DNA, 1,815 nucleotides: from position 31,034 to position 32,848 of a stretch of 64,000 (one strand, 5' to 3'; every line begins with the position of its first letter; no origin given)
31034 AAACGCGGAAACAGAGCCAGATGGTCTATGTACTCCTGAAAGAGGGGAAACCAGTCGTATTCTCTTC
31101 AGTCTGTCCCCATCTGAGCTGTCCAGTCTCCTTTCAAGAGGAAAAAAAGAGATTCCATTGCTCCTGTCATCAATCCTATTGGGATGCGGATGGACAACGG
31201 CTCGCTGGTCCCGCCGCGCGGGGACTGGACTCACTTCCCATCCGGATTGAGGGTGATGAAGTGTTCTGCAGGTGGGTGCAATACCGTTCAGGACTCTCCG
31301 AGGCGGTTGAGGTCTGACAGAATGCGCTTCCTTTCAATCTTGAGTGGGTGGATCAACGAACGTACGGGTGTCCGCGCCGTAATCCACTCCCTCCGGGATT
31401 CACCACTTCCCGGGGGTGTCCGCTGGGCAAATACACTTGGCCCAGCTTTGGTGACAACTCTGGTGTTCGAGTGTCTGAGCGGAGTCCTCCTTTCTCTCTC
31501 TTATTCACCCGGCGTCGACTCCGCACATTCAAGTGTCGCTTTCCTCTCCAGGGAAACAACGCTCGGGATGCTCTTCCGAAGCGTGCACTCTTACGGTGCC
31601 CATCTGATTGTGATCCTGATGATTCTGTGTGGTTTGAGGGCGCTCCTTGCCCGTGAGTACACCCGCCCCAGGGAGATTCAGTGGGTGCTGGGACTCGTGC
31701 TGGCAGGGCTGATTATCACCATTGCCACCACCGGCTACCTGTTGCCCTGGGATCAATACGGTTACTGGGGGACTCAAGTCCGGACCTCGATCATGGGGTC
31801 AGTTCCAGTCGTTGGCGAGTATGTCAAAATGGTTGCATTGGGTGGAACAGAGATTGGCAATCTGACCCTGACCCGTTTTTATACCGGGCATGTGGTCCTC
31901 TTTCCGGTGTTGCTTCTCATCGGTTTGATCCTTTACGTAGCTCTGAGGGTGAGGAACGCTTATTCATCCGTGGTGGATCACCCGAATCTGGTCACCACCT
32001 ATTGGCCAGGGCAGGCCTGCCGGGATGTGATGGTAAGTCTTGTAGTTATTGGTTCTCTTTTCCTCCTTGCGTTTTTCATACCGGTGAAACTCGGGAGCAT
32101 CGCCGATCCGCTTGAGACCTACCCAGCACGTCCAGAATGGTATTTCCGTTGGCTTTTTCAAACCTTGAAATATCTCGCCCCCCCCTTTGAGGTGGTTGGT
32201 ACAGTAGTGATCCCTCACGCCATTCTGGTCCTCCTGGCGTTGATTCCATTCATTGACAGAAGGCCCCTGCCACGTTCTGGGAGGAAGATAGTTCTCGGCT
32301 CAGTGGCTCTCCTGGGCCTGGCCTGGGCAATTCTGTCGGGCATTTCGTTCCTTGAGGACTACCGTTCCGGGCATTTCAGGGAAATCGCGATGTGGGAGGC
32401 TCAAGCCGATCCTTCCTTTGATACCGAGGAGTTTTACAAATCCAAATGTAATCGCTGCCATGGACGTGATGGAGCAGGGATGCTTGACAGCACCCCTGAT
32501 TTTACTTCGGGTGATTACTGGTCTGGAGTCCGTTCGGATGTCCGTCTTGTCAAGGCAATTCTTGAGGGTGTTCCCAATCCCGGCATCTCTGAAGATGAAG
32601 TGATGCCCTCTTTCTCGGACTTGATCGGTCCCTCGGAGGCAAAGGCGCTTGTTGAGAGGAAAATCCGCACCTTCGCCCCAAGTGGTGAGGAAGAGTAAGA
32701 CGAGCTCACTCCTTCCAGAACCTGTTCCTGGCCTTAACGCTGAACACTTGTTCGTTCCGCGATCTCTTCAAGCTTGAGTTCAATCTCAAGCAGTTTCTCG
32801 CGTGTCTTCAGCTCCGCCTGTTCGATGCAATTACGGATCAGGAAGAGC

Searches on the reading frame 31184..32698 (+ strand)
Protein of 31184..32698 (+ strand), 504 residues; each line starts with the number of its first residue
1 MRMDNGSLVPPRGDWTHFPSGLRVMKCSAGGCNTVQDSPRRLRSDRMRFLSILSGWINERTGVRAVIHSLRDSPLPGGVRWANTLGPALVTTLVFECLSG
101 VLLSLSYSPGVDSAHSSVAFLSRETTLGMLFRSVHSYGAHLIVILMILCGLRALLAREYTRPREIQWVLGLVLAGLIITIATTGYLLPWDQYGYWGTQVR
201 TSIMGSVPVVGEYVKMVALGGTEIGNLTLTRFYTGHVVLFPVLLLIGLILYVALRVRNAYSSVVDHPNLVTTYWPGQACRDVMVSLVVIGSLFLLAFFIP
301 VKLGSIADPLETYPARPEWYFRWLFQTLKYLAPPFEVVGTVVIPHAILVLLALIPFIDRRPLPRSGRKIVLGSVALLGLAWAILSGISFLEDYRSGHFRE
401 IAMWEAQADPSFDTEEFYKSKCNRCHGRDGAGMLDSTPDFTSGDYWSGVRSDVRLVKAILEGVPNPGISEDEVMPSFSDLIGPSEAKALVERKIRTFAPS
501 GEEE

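Call 62: search_protein_families(library=pfam, proteins=[window:31184-32698:+], max_evalue=0.00001)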
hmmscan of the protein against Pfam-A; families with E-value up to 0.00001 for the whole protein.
window:31184-32698:+ (504 aa): 4 families
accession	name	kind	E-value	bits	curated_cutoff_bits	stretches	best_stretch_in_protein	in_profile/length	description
PF00033.24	Cytochrome_B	-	2.6e-40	138.7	27.2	1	72-252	3-182/189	Cytochrome b/b6/petB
PF13631.11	Cytochrom_B_N_2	-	1.1e-31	110.5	27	1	141-303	2-166/169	Cytochrome b(N-terminal)/b6/petB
PF13442.11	Cytochrome_CBB3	-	3.1e-06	27.8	27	1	415-491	7-66/68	Cytochrome C oxidase, cbb3-type, subunit III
PF00032.22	Cytochrom_B_C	-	5.7e-06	26.9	20.7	1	307-375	2-67/102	Cytochrome b(C-terminal)/b6/petD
